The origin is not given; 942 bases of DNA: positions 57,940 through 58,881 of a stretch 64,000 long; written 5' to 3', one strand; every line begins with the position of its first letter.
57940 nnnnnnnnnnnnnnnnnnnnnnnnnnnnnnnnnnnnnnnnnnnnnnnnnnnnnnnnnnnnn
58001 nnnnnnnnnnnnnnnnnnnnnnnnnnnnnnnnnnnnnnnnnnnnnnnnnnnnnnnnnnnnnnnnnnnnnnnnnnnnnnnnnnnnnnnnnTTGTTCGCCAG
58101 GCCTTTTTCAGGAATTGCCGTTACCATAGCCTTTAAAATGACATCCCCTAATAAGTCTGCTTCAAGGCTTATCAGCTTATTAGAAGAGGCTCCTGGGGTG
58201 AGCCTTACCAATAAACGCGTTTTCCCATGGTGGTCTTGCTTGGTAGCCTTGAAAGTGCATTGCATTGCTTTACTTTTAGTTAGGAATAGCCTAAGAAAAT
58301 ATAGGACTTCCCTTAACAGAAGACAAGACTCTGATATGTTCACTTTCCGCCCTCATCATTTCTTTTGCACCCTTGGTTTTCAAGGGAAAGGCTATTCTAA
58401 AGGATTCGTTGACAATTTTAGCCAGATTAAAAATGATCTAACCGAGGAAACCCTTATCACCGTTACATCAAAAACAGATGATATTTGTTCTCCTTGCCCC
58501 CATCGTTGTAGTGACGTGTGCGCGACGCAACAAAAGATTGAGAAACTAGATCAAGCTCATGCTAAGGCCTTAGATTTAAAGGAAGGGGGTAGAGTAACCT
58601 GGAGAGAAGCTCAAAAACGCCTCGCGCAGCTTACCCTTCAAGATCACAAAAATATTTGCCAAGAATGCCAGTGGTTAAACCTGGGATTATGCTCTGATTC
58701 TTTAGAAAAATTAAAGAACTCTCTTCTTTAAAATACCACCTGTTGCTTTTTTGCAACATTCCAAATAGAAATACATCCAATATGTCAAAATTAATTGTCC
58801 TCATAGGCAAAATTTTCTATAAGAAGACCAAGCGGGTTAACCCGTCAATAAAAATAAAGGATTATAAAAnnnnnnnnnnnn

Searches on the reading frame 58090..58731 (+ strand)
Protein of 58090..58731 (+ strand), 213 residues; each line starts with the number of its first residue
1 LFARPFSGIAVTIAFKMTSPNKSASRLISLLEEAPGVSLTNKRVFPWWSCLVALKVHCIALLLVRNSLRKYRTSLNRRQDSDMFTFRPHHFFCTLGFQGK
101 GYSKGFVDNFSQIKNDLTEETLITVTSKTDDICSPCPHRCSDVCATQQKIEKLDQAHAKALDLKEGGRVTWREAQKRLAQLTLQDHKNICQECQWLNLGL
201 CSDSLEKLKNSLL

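Call 38: search_protein_families(library=pfam, proteins=[window:58090-58731:+], max_evalue=0.001)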
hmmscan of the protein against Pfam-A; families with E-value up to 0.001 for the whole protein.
window:58090-58731:+ (213 aa): 1 family
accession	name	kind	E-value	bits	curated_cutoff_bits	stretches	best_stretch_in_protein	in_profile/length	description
PF06935.16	DUF1284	-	6.4e-25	87.9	25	1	101-199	1-102/102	Protein of unknown function (DUF1284)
